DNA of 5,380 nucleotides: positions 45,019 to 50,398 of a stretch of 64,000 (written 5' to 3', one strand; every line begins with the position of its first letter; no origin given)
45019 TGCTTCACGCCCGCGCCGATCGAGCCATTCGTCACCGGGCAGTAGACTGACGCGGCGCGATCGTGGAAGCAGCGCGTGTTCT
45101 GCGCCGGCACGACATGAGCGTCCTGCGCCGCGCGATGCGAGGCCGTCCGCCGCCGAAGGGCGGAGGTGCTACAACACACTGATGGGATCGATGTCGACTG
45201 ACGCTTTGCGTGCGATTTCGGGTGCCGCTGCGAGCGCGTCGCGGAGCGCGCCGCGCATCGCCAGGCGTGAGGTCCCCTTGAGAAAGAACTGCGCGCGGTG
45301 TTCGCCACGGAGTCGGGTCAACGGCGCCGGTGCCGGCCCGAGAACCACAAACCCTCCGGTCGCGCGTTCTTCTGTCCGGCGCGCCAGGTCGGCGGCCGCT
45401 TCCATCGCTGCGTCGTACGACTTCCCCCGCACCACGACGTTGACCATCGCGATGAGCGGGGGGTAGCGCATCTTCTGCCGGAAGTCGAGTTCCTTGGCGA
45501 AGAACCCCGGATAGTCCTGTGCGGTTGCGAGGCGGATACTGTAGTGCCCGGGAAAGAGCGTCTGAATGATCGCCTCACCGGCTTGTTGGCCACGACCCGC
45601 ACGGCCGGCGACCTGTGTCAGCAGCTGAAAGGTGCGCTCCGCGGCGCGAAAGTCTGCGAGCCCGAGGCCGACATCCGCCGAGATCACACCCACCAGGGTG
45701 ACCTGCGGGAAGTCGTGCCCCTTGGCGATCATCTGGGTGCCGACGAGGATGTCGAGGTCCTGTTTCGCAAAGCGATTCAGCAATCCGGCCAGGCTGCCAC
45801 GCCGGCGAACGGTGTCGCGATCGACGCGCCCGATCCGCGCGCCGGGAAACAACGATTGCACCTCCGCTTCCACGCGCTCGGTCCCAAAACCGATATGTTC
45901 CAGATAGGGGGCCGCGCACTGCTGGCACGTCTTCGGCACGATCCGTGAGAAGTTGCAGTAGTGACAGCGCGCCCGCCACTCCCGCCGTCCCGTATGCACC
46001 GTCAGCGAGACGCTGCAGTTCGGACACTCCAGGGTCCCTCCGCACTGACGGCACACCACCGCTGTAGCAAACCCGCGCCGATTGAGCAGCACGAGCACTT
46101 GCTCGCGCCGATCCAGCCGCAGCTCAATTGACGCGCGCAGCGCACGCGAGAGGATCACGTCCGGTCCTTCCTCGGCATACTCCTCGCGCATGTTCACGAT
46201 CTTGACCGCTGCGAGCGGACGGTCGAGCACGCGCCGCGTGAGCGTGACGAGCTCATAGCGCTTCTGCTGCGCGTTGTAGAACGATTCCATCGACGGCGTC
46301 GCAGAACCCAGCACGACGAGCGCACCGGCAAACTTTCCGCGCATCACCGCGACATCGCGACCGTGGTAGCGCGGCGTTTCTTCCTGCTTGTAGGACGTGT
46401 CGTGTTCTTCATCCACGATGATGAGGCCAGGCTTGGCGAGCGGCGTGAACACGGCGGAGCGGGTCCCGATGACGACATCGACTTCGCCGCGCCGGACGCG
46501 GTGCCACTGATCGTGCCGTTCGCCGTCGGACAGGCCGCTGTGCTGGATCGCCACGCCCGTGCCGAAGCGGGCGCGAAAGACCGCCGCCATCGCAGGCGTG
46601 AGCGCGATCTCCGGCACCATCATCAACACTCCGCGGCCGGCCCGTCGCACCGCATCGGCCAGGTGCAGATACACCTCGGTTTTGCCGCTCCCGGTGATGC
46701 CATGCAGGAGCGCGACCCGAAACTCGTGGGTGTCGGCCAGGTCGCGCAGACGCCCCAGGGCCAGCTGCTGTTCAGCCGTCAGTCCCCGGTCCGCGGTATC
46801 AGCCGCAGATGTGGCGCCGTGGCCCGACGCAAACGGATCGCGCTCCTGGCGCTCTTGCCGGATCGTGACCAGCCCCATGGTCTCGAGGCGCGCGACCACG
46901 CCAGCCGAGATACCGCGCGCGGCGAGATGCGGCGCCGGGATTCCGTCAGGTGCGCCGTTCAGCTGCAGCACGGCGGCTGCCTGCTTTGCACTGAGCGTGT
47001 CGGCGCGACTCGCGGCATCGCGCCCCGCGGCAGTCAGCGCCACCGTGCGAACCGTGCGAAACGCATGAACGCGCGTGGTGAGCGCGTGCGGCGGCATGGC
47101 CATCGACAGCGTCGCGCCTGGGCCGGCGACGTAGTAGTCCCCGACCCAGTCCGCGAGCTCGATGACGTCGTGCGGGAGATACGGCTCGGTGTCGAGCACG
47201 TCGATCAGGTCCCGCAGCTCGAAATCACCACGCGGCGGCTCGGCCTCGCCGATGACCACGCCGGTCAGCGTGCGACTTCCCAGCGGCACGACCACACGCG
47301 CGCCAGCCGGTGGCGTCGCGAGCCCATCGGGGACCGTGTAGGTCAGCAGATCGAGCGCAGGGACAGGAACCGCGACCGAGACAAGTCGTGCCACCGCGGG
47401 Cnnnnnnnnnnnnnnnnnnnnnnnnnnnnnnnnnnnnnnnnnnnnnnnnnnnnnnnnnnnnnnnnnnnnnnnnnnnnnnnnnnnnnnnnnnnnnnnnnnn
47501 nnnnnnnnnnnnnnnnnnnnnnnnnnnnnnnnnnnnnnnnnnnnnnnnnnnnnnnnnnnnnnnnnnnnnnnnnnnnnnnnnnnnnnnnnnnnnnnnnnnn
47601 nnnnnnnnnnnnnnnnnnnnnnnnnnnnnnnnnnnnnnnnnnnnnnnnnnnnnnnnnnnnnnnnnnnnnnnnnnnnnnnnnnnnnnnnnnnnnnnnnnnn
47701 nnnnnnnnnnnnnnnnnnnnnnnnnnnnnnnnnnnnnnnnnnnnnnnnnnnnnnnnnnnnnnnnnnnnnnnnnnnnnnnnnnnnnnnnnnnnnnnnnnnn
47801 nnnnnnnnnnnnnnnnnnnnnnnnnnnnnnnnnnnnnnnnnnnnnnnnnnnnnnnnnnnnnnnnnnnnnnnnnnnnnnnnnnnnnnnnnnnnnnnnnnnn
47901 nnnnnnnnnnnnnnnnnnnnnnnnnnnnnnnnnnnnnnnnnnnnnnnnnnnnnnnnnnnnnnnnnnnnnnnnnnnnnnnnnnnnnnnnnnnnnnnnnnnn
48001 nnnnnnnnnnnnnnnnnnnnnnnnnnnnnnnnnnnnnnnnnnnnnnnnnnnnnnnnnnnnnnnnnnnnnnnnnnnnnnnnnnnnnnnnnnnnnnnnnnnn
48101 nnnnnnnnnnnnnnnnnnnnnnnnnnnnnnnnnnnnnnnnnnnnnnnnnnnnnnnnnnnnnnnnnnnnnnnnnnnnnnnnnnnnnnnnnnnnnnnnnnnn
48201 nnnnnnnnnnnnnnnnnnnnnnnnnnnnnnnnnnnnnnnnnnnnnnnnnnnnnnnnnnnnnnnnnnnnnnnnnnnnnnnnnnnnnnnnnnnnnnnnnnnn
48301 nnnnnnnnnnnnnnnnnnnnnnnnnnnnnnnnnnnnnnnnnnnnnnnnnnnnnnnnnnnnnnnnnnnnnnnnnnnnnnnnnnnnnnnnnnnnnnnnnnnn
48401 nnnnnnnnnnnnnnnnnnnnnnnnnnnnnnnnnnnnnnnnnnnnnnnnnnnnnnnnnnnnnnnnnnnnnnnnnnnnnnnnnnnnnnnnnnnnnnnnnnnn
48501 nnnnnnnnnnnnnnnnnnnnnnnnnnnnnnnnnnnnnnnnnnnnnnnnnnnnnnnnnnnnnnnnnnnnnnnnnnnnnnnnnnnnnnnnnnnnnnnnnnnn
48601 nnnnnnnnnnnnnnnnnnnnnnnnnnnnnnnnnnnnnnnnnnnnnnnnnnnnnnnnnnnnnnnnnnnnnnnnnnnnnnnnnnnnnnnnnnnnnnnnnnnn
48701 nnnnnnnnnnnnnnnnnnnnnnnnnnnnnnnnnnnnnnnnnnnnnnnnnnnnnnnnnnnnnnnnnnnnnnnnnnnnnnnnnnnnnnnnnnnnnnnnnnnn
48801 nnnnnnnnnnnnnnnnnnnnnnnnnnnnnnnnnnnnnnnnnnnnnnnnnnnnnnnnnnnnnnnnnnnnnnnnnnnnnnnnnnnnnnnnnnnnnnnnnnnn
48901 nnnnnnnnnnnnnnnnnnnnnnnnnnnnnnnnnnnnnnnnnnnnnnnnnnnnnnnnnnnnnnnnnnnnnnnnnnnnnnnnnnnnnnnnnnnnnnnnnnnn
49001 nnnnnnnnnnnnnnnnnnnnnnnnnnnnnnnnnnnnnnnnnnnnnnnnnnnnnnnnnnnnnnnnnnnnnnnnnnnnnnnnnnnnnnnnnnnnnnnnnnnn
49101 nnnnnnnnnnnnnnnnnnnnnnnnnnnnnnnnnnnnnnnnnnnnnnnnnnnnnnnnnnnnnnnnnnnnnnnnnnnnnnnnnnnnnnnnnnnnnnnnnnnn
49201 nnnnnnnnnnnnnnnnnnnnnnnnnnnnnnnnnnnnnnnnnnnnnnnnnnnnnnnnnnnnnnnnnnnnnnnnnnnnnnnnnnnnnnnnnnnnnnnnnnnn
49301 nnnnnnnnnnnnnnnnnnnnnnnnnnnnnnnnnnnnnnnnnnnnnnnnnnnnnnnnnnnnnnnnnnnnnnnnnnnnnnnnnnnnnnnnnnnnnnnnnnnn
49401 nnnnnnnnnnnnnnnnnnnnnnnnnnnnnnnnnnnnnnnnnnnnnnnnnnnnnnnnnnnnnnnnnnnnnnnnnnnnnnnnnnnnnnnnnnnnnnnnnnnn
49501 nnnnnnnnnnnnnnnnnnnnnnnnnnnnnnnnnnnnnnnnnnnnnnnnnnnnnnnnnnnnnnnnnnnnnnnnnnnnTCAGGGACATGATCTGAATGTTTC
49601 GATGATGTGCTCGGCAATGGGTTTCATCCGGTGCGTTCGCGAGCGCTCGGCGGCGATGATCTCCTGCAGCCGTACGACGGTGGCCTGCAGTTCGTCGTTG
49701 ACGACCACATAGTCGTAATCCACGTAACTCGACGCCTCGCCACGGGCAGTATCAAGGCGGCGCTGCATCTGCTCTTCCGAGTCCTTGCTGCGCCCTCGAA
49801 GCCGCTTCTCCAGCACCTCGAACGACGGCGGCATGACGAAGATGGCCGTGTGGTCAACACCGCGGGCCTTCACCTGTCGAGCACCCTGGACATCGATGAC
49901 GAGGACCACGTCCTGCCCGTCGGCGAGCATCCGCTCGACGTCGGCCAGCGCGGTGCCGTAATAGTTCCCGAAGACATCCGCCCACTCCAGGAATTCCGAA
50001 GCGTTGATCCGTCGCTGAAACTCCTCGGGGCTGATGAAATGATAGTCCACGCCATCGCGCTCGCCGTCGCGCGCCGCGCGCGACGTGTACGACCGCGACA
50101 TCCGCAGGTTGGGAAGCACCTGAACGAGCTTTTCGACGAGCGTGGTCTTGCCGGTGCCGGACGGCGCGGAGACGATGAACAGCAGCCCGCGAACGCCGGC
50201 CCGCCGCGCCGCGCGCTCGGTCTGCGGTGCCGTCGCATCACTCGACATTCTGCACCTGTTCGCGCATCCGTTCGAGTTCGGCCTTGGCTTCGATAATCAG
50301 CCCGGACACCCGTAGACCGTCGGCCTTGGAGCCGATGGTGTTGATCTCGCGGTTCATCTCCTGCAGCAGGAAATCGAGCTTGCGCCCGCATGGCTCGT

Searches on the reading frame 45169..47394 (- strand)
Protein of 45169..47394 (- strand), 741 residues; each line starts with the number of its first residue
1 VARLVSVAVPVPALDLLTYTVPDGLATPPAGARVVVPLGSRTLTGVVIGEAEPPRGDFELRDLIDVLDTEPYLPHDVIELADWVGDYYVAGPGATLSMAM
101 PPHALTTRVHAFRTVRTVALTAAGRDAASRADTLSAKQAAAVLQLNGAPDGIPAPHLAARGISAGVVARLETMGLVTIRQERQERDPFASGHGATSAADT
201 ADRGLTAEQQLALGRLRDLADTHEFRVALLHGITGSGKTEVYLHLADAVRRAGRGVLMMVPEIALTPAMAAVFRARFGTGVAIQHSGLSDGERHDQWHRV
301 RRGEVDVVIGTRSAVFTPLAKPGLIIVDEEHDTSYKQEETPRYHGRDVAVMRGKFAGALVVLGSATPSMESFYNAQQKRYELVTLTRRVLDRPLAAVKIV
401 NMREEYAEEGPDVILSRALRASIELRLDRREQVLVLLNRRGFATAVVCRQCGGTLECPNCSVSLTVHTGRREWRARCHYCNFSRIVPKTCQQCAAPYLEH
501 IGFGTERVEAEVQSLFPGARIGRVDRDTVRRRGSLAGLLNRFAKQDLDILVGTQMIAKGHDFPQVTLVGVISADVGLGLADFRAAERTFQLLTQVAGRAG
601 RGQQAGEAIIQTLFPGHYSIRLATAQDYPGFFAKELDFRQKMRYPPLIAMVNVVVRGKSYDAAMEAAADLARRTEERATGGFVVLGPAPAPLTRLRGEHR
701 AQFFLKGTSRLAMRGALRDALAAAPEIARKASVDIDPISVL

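Call 9: search_protein_families(library=pfam, proteins=[window:45169-47394:-])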
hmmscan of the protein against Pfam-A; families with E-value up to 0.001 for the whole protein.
window:45169-47394:- (741 aa): 7 families
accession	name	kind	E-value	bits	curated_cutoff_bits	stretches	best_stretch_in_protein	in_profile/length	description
PF17764.6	PriA_3primeBD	-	6.7e-23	80.8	22.7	1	6-101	1-96/96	3'DNA-binding domain (3'BD)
PF00270.35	DEAD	-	2.9e-15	56.9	26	1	226-368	15-161/167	DEAD/DEAH box helicase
PF18074.6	PriA_C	-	2.1e-14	54.5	26.9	1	649-737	4-95/95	Primosomal protein N C-terminal domain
PF04851.21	ResIII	-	3.4e-12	47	22.5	1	206-344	5-142/164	Type III restriction enzyme, res subunit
PF00271.37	Helicase_C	-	2.7e-09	37.7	23.5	1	538-601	57-108/110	Helicase conserved C-terminal domain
PF18319.7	Zn_ribbon_PriA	-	9.9e-07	29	26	1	457-484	1-26/27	PriA DNA helicase Cys-rich region (CRR) domain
PF13604.12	AAA_30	-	0.00094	19.4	27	1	222-330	15-97/191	AAA domain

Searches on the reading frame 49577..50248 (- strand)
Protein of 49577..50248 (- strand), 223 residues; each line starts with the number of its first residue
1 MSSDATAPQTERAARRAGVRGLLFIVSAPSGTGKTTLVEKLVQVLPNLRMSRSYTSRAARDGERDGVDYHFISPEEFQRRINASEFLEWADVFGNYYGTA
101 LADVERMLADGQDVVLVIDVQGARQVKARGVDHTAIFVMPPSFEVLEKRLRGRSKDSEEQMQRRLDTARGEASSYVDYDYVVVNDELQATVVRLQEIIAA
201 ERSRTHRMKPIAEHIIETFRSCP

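Call 68: search_protein_families(library=pfam, proteins=[window:49577-50248:-], max_evalue=0.001)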
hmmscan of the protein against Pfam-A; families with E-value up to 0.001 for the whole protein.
window:49577-50248:- (223 aa): 4 families
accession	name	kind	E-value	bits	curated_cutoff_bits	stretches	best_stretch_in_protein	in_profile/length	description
PF00625.27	Guanylate_kin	-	1.1e-47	162.6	25.2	1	24-200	5-181/182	Guanylate kinase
PF13671.12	AAA_33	-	3.9e-05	24.4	27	1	29-162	7-127/143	AAA domain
PF13238.12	AAA_18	-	4.8e-05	24.2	29.4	1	26-159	3-117/128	AAA domain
PF03266.21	NTPase_1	-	0.00031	21.1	23.9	1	25-73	3-53/168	NTPase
